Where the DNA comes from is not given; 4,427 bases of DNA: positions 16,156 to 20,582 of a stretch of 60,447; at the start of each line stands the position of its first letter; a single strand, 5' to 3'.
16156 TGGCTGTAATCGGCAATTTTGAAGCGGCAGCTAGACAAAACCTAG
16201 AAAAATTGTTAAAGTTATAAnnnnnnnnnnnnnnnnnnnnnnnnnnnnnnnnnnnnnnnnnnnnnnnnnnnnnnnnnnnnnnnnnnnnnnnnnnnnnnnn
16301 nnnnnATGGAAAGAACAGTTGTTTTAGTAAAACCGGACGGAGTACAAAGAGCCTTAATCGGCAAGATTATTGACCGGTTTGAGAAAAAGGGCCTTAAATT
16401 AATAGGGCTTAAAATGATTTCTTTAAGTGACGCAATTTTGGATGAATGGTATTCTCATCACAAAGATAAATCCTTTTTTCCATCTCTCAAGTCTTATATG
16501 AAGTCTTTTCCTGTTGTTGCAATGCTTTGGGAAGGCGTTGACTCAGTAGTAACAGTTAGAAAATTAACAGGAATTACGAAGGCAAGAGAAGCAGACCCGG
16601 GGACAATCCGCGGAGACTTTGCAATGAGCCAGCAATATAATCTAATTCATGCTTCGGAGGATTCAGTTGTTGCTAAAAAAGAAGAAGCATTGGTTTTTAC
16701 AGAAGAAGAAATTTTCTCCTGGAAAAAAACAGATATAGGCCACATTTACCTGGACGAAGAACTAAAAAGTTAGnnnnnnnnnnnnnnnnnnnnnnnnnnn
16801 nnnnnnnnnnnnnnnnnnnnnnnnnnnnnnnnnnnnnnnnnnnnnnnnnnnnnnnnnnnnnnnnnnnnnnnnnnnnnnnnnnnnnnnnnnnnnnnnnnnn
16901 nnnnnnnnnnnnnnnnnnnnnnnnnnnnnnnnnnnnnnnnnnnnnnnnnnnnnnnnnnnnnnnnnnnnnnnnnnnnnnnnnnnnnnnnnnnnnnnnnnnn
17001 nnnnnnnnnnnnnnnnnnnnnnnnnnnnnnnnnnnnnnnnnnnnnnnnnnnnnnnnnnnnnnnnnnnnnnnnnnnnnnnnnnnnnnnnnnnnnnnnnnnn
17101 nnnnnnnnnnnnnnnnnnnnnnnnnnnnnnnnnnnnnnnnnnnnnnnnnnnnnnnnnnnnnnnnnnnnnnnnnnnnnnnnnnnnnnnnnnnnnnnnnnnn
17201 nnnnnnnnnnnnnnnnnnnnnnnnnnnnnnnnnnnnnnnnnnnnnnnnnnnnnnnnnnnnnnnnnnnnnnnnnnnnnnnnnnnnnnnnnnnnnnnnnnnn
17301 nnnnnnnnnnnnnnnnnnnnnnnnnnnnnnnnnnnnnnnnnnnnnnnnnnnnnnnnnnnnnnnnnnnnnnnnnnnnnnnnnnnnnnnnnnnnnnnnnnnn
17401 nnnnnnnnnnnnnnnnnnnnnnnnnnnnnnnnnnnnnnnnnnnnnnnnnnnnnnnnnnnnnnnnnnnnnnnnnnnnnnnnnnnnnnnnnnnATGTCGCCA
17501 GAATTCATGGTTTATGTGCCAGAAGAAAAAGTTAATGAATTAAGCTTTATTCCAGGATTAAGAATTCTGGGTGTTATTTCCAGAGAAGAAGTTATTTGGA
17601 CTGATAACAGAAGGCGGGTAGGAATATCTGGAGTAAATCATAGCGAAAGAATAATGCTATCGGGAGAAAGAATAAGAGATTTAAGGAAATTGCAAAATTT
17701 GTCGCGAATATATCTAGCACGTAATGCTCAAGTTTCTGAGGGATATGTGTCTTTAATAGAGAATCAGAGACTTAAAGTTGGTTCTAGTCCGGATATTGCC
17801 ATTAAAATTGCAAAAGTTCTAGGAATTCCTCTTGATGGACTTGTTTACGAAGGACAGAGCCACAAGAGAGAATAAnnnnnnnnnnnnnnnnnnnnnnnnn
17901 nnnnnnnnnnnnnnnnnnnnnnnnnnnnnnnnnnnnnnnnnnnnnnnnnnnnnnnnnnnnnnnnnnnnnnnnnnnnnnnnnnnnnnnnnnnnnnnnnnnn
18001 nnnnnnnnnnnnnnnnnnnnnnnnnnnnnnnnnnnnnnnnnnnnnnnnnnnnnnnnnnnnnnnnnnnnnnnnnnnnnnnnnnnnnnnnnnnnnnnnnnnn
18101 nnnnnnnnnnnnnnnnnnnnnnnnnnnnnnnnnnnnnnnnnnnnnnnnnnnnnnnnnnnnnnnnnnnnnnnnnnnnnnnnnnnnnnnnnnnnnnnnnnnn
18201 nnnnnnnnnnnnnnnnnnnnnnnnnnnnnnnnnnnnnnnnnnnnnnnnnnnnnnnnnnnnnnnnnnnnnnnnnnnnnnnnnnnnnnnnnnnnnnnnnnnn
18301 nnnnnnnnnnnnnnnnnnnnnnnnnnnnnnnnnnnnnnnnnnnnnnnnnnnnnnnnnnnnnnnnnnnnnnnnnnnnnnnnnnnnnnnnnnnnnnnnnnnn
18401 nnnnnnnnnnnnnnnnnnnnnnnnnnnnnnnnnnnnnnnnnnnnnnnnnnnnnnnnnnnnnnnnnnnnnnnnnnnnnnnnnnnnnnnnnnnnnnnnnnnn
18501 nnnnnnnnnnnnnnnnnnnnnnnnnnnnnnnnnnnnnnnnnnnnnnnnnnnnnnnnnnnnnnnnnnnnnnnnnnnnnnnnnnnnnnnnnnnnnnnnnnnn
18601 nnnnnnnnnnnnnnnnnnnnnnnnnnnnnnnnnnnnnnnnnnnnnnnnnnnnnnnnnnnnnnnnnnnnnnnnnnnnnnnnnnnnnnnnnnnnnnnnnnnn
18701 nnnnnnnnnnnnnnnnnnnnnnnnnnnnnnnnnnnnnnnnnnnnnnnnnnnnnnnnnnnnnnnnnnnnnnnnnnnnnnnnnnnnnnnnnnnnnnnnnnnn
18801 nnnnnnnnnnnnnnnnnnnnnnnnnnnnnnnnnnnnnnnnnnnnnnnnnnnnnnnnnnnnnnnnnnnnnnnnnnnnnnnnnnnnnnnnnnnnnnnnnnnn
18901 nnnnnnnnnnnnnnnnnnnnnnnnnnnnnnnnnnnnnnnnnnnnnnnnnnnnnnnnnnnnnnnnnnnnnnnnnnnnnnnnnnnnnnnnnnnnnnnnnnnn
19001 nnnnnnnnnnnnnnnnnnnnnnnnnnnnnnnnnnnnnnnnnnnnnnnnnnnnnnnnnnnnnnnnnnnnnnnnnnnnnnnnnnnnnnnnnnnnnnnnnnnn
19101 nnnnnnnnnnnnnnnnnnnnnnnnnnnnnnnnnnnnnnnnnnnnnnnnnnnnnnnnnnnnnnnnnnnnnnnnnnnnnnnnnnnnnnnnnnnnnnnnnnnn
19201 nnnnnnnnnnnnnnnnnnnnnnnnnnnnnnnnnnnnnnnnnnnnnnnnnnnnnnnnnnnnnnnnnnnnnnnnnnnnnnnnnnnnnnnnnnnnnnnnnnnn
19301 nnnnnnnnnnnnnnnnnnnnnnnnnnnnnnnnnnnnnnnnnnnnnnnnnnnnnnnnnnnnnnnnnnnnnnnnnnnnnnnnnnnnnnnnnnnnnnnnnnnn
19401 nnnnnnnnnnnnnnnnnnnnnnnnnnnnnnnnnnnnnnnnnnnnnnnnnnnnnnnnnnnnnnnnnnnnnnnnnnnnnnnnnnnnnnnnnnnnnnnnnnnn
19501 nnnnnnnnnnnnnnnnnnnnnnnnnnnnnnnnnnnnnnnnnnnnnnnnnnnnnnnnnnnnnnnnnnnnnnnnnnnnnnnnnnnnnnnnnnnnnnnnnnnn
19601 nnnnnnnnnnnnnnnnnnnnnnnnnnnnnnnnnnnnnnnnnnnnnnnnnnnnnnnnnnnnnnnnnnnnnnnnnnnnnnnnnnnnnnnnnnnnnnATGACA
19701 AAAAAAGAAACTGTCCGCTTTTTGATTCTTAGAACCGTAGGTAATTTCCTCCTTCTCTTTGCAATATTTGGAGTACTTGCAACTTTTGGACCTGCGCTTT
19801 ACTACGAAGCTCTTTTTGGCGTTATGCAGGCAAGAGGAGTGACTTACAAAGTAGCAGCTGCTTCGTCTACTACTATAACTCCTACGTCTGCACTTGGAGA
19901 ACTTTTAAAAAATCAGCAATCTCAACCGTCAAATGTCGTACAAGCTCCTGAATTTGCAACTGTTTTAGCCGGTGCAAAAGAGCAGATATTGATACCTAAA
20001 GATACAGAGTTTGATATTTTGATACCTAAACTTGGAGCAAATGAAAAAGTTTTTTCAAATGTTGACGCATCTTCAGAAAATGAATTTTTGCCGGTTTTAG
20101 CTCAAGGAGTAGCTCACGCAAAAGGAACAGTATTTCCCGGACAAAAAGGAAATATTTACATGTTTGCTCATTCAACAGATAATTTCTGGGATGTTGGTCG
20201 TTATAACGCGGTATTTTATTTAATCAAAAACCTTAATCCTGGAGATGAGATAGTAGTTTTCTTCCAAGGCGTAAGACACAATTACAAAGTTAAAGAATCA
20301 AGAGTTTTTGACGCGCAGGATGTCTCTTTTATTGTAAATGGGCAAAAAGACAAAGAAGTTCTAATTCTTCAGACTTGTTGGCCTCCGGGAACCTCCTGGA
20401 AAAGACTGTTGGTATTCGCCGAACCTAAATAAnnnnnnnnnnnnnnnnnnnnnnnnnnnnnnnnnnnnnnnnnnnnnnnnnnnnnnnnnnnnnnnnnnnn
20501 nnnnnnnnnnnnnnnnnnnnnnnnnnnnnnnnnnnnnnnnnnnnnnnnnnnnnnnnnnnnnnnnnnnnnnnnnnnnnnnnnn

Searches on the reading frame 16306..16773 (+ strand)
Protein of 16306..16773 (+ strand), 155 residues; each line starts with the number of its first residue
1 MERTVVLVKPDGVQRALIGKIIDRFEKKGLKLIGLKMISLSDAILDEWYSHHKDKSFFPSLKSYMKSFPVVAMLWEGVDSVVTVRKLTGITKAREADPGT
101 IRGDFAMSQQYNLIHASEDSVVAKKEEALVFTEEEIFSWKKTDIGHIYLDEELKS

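Call 54: search_protein_families(library=pfam, proteins=[window:16306-16773:+], max_evalue=0.001)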
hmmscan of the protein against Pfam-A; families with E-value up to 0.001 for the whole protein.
window:16306-16773:+ (155 aa): 1 family
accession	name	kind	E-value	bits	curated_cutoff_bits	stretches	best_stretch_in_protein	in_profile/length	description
PF00334.24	NDK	-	1.3e-46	158.3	27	1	2-136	1-135/135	Nucleoside diphosphate kinase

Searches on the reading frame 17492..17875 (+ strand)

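Call 54: search_protein_families(library=pfam, proteins=[window:17492-17875:+], max_evalue=0.001)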
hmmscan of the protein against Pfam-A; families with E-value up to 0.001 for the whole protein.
window:17492-17875:+ (127 aa): 2 families
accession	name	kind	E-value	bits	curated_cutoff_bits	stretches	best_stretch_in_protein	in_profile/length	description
PF01381.28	HTH_3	-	3.1e-10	40.4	23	1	61-117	1-55/55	Helix-turn-helix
PF13560.12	HTH_31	-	6.8e-05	23.5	27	1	58-114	3-58/64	Helix-turn-helix domain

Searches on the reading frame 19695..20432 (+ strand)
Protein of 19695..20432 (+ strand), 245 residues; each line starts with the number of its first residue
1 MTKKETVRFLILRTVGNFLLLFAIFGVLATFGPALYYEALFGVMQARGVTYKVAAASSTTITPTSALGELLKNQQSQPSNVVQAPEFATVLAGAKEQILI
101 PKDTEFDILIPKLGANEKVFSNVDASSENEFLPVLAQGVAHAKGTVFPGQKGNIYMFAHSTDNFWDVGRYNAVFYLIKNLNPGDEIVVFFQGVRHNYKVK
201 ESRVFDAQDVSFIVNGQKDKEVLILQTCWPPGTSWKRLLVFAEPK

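Call 54: search_protein_families(library=pfam, proteins=[window:19695-20432:+], max_evalue=0.001)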
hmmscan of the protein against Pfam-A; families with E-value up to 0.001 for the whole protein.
window:19695-20432:+ (245 aa): 1 family
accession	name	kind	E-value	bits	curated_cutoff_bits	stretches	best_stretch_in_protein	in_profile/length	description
PF04203.18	Sortase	-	1.2e-20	73.9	26.6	1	109-244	2-124/125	Sortase domain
